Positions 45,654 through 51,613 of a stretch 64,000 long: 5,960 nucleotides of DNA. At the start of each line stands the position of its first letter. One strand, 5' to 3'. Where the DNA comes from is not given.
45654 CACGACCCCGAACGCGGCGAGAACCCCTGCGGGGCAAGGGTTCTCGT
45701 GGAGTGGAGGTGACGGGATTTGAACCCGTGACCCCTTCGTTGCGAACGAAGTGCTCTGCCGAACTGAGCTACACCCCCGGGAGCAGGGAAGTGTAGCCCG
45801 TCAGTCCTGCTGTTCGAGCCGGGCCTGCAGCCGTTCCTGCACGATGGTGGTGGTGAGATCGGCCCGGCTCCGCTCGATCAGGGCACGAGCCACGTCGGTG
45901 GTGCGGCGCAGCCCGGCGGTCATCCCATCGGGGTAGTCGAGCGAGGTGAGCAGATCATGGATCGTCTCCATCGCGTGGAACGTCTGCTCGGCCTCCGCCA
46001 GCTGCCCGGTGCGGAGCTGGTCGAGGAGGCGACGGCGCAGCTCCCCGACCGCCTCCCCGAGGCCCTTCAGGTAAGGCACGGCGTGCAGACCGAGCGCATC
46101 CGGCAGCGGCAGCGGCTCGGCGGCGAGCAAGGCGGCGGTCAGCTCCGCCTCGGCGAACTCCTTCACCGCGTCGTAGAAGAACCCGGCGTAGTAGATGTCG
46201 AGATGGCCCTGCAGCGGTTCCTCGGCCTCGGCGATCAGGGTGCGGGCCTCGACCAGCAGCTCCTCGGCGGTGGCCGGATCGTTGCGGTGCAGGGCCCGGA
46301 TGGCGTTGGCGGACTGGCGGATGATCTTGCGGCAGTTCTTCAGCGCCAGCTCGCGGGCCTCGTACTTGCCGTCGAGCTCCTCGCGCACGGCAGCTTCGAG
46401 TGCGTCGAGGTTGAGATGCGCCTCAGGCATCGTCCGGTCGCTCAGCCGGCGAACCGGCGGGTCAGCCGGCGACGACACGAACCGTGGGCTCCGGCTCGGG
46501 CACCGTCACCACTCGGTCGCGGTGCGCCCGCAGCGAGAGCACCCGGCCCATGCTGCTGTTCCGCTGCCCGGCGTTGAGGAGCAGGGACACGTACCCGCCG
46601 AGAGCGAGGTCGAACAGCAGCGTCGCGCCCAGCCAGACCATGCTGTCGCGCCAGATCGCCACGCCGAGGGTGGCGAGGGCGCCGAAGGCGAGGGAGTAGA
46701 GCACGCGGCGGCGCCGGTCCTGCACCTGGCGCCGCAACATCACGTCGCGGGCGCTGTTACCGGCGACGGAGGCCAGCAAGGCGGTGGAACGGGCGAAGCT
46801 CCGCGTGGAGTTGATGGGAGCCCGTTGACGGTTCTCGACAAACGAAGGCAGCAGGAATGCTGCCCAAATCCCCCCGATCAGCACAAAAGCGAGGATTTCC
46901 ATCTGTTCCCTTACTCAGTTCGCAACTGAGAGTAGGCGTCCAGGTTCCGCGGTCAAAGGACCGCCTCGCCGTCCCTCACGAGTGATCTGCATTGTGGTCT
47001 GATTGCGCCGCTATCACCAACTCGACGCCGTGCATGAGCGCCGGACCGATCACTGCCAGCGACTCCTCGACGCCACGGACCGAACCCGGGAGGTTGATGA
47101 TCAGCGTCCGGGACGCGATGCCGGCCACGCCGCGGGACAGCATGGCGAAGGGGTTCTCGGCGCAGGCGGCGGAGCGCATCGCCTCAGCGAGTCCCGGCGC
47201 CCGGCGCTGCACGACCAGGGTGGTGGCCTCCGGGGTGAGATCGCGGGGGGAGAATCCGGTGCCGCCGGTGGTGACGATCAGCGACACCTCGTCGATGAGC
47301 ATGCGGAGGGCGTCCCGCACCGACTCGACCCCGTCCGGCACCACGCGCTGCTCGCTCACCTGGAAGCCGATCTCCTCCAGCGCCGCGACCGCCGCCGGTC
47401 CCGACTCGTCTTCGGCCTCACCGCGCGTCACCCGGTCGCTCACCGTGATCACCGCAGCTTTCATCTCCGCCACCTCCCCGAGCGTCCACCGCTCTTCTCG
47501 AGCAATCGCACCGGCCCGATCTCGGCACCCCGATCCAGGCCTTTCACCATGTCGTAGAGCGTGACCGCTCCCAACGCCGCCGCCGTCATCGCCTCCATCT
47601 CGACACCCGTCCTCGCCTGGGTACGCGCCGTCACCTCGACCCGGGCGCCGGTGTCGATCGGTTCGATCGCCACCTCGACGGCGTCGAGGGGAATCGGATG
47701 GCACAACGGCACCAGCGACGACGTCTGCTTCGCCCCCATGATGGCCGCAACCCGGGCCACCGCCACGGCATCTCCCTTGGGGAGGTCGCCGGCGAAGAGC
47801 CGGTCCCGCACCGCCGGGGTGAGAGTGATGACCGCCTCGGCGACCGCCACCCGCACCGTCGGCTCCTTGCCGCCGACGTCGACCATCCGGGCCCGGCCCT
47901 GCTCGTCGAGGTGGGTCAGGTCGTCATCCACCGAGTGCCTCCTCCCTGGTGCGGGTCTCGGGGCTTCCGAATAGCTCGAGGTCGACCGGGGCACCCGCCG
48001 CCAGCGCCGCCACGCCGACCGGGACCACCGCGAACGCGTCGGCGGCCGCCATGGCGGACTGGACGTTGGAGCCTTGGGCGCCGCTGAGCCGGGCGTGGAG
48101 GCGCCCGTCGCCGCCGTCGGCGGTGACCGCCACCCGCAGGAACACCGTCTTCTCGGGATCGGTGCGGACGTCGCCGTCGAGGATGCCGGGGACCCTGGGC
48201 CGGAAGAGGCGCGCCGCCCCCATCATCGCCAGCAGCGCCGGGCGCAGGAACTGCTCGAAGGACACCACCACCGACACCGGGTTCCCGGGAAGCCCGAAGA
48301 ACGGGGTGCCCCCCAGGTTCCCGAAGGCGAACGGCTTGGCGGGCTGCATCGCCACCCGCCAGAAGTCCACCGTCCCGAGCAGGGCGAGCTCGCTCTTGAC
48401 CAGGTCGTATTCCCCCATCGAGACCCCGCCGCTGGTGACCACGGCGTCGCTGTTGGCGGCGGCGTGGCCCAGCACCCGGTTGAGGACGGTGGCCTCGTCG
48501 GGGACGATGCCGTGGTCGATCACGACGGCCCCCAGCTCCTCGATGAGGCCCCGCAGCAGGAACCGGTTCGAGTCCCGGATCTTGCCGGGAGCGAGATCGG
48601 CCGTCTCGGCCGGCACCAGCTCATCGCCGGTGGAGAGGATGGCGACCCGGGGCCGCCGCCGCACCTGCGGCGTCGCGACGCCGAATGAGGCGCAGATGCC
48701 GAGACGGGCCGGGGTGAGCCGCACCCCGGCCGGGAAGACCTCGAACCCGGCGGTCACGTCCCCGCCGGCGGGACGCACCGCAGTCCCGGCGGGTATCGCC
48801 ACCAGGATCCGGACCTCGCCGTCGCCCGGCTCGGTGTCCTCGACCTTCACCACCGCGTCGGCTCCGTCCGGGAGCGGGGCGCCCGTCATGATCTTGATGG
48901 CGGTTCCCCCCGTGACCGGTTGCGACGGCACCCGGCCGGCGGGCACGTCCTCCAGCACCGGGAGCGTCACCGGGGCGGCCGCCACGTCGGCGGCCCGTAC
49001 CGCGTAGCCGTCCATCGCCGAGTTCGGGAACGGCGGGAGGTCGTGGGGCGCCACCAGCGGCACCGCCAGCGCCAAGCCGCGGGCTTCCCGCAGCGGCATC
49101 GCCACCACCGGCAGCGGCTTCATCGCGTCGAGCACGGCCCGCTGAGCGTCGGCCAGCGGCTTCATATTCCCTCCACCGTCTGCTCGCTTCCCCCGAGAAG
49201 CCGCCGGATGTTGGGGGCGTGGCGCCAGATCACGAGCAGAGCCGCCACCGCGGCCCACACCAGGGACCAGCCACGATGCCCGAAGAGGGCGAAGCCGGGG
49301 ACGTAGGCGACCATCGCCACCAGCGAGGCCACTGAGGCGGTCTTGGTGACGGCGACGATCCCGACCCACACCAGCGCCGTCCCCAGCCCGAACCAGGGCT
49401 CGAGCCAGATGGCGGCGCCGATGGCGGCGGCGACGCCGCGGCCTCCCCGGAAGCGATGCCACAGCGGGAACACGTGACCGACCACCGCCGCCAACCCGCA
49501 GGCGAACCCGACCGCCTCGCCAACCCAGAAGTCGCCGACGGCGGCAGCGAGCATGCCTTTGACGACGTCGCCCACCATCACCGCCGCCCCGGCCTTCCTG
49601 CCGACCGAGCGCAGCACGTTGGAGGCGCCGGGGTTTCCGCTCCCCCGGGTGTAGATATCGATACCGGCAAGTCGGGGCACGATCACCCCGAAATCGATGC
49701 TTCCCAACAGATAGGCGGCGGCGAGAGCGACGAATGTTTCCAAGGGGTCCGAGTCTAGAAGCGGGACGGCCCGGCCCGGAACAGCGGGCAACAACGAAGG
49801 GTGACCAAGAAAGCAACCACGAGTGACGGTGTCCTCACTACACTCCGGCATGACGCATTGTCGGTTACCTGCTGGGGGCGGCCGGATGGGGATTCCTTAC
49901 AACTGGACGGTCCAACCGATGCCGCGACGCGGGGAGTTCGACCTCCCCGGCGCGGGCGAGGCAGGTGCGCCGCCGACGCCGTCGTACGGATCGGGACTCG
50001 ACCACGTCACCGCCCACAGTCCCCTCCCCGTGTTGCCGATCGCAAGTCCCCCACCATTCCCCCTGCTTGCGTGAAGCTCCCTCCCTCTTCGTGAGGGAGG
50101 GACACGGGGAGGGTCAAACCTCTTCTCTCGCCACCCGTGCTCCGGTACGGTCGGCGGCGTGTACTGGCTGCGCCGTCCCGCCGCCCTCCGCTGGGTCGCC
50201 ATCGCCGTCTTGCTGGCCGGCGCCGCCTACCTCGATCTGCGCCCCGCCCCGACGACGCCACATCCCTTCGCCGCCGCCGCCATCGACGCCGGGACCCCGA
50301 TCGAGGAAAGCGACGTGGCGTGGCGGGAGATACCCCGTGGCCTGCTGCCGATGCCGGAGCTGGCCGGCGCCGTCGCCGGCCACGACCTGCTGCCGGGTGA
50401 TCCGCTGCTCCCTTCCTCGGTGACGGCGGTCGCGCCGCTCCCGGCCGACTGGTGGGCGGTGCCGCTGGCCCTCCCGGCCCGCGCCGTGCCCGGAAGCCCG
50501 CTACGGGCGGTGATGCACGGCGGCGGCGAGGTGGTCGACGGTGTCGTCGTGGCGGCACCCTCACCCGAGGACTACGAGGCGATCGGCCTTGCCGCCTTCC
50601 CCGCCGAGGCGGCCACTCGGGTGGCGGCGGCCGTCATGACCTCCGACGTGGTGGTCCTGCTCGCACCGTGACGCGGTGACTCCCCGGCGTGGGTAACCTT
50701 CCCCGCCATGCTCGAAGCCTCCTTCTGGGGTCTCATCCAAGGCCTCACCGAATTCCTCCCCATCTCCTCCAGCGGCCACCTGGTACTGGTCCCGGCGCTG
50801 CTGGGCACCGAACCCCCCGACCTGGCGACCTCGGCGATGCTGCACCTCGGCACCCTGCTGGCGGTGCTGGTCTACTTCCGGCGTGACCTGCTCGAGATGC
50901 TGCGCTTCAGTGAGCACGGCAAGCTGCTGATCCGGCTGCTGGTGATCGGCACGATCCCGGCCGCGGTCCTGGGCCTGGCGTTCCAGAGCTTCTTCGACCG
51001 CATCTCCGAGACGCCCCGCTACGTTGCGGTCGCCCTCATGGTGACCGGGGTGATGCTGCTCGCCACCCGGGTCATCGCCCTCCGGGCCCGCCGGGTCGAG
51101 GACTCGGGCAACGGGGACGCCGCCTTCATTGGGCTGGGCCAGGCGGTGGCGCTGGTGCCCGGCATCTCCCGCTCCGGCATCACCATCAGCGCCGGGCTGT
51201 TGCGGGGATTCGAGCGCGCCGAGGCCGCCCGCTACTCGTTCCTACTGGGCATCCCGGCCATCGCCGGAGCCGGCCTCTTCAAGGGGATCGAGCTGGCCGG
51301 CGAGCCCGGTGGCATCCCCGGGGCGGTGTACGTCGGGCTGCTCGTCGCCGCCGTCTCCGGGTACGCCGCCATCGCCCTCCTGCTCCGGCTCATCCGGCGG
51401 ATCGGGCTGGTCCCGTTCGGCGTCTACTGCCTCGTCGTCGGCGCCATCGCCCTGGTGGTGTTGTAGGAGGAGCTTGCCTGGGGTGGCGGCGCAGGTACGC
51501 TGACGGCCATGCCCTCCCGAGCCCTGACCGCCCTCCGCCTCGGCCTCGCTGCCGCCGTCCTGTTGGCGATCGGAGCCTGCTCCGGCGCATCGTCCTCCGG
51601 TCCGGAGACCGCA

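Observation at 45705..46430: Bacterial translin/TRAX (C3PO-type) nuclease encoded 22 nt upstream of tRNA-Ala(CGC)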

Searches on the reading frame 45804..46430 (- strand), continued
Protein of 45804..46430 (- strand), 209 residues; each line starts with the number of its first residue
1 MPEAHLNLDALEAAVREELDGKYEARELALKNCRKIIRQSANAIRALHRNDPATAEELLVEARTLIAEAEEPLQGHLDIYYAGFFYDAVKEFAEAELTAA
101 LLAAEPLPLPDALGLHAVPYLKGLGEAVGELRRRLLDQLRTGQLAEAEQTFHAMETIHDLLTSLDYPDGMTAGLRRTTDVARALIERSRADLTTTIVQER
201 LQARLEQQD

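Call 68: search_protein_families(library=pfam, alignment_id=A2, max_evalue=0.01)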
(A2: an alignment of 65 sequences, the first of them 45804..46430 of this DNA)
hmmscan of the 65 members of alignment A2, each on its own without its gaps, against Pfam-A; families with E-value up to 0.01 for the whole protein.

A. member 1, window:45804-46430:- (209 aa): 2 families
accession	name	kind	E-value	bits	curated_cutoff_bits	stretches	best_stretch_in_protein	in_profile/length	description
PF01997.21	Translin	-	0.00045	20.7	25.9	0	109-182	115-188/205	Translin family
PF08590.15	DUF1771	-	0.0094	16.7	28.7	0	25-71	4-50/64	Domain of unknown function (DUF1771)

B. families by the number of members that match (of 65 scanned): 21 families
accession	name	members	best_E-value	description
PF01997.21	Translin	48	3.8e-07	Translin family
PF04380.18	BMFP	17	2.8e-07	Membrane fusogenic activity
PF25243.1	WAV3_C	12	0.00054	E3 ubiquitin-protein ligase WAV3-like, C-terminal domain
PF02255.21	PTS_IIA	8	0.0013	PTS system, Lactose/Cellobiose specific IIA subunit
PF10938.13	YfdX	4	0.0055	YfdX protein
PF02561.19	FliS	4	0.0071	Flagellar protein FliS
PF02609.21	Exonuc_VII_S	3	0.00021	Exonuclease VII small subunit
PF08590.15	DUF1771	3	0.0014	Domain of unknown function (DUF1771)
PF03270.18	DUF269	3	0.0021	Protein of unknown function, DUF269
PF01895.24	PhoU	3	0.0073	PhoU domain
PF12998.12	ING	2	0.0039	Inhibitor of growth proteins N-terminal histone-binding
PF01442.23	Apolipoprotein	1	0.0017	Apolipoprotein A1/A4/E domain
PF24175.2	SU10_adaptor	1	0.002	SU10 adaptor protein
PF13250.11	DUF4041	1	0.0028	Domain of unknown function (DUF4041)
PF13427.11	AadA_C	1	0.0033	Aminoglycoside adenylyltransferase, C-terminal domain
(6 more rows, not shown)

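Call 69: search_solved_structures(query=A2, max_evalue=0.001)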
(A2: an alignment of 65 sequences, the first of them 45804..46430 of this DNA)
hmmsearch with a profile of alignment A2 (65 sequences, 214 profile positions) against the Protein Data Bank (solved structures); distinct sequences matched with E-value up to 0.001: 8.
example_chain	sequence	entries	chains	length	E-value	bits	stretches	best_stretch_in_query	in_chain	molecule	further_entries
3zc1_A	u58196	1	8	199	2.5e-35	125.1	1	13-195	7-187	AFTRAX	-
3zc0_A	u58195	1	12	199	7e-35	123.6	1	13-195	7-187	AFTRAX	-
5jr9_B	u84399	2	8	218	1.2e-14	57.5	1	14-187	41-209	NEQ131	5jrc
5jr9_C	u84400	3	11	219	1.2e-14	57.4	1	14-187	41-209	NEQ131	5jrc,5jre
5jr9_A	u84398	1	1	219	1.2e-14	57.4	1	14-187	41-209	NEQ131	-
3axj_B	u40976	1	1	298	1.1e-06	31.5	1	91-185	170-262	Translin associated factor X, isoform B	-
3riu_C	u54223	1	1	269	1.1e-06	31.4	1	91-185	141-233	Translin associated factor X, isoform B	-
3pja_J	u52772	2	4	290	0.00016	24.3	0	14-111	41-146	Translin-associated protein X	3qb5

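Call 75: search_protein_families(library=padloc, proteins=[window:45804-46430:-], max_evalue=0.01)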
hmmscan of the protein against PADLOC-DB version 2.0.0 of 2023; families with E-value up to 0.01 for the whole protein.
window:45804-46430:- (209 aa): 0 families

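Call 76: search_protein_families(library=phrogs, proteins=[window:45804-46430:-], max_evalue=0.01)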
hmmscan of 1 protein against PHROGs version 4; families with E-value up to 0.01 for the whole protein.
window:45804-46430:- (209 aa): 0 families

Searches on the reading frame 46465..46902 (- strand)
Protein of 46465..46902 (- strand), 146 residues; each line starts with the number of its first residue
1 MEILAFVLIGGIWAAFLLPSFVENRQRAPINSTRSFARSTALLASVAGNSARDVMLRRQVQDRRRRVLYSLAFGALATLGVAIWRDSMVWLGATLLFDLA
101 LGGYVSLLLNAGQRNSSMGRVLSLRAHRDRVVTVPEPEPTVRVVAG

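Call 4: search_protein_families(library=pfam, proteins=[window:46465-46902:-], max_evalue=0.1)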
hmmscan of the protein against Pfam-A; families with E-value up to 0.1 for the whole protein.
window:46465-46902:- (146 aa): 1 family
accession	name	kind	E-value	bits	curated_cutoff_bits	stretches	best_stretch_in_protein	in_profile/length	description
PF07690.21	MFS_1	-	0.028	13.8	33.4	1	5-124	210-334/347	Major Facilitator Superfamily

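Call 5: search_protein_families(library=ncbifam, proteins=[window:46465-46902:-], max_evalue=0.1)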
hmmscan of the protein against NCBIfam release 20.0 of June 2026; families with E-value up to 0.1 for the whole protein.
window:46465-46902:- (146 aa): 3 families
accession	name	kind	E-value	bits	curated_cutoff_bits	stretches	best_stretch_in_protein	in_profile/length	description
NF045516.2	SepX_GlpR_1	exception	4.4e-05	23.5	160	1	55-108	177-229/293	divisome protein SepX/GlpR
NF050101.1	SepX_GlpR_4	equivalog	0.00028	21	110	1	23-118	65-159/176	divisome protein SepX/GlpR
NF050099.1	SepX_GlpR_2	exception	0.037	14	150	0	4-50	5-52/250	divisome protein SepX/GlpR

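Call 75: search_protein_families(library=padloc, proteins=[window:46465-46902:-], max_evalue=0.01)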
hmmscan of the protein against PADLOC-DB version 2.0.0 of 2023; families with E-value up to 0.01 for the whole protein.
window:46465-46902:- (146 aa): 0 families

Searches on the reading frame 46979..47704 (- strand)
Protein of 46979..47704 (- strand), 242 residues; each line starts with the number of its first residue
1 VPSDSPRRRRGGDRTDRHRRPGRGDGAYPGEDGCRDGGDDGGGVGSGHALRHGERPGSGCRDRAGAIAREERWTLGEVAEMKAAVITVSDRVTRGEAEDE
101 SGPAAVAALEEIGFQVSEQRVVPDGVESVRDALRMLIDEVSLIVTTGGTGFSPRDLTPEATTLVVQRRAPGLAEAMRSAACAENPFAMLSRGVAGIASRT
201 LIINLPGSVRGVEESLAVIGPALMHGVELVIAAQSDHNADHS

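Call 4: search_protein_families(library=pfam, proteins=[window:46979-47704:-], max_evalue=0.1)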
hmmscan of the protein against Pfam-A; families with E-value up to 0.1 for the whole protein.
window:46979-47704:- (242 aa): 1 family
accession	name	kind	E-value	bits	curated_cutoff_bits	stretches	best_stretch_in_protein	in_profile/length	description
PF00994.29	MoCF_biosynth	-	4e-31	108.1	26.6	1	84-225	1-144/144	Probable molybdopterin binding domain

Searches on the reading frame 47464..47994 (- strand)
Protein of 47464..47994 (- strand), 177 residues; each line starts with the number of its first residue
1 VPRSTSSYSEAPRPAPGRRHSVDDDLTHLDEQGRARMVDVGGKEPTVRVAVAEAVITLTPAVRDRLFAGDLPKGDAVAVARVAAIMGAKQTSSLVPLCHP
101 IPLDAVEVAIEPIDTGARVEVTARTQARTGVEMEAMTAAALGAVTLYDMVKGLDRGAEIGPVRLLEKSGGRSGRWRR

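Call 4: search_protein_families(library=pfam, proteins=[window:47464-47994:-], max_evalue=0.1)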
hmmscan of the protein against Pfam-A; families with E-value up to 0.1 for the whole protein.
window:47464-47994:- (177 aa): 2 families
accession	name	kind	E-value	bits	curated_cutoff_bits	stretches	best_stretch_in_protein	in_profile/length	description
PF01967.27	MoaC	-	7.9e-48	162.3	27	1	37-170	1-136/136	MoaC family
PF18934.5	DUF5682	-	0.011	14.6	26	1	49-166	490-602/727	Family of unknown function (DUF5682)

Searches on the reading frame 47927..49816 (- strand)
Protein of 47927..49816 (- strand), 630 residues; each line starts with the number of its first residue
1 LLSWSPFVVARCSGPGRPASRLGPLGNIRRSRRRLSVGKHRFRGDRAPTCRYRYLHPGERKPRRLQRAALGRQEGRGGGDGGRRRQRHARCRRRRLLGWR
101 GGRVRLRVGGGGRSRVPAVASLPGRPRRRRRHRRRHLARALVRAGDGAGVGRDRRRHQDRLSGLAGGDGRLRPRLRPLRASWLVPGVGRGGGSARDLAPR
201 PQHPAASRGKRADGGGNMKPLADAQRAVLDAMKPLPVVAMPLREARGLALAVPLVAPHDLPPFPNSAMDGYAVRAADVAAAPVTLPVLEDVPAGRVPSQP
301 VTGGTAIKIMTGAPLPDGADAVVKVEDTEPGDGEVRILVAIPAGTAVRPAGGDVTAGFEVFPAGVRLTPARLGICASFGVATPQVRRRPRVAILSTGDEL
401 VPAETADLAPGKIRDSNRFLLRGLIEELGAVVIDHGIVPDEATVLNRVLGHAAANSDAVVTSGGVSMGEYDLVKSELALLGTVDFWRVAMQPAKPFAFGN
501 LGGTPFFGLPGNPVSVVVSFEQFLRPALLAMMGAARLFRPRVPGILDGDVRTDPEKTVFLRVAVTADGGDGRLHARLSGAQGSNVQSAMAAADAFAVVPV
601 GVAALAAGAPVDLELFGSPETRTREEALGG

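Call 63: search_protein_families(library=pfam, proteins=[window:47927-49816:-], max_evalue=0.001)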
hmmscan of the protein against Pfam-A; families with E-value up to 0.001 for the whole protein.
window:47927-49816:- (630 aa): 3 families
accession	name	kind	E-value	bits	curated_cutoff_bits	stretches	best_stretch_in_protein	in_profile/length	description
PF03453.22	MoeA_N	-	3.3e-42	144.3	30.8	1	220-379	2-160/160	MoeA N-terminal region (domain I and II)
PF00994.29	MoCF_biosynth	-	2.8e-31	108.6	26.6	1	392-529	1-143/144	Probable molybdopterin binding domain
PF03454.20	MoeA_C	-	1.2e-09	38.7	22.1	1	545-616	3-72/72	MoeA C-terminal region (domain IV)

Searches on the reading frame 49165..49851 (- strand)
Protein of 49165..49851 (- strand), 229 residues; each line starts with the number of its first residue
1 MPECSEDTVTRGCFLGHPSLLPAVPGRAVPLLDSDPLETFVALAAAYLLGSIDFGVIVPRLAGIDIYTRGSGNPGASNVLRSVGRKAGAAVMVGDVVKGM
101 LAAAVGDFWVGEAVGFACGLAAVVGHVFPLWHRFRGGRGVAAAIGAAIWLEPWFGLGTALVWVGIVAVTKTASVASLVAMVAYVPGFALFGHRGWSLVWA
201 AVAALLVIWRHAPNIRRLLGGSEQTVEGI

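Call 63: search_protein_families(library=pfam, proteins=[window:49165-49851:-], max_evalue=0.001)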
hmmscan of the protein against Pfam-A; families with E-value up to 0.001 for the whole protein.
window:49165-49851:- (229 aa): 1 family
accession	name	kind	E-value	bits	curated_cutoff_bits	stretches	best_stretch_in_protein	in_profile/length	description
PF02660.20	G3P_acyltransf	-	6.6e-47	160.1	24.1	1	45-218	1-164/164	Glycerol-3-phosphate acyltransferase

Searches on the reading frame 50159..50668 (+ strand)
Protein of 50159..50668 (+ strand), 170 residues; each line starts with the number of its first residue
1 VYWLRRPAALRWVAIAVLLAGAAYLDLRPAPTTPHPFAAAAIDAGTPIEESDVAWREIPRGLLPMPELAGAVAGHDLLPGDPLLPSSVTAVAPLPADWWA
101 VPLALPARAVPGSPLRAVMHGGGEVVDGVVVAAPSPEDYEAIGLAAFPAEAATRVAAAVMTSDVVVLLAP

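Call 63: search_protein_families(library=pfam, proteins=[window:50159-50668:+], max_evalue=0.001)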
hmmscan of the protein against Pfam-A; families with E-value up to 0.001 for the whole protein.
window:50159-50668:+ (170 aa): 1 family
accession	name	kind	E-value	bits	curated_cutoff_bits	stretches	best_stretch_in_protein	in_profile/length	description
PF08666.17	SAF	-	9.6e-08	32.9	21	1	37-87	5-61/63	SAF domain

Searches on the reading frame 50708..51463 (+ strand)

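Call 63: search_protein_families(library=pfam, proteins=[window:50708-51463:+], max_evalue=0.001)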
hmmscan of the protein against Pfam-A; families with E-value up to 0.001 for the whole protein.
window:50708-51463:+ (252 aa): 1 family
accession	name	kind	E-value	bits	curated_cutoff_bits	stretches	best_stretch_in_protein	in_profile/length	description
PF02673.24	BacA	-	3.9e-73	246.7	33.4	1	6-247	3-257/257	Bacitracin resistance protein BacA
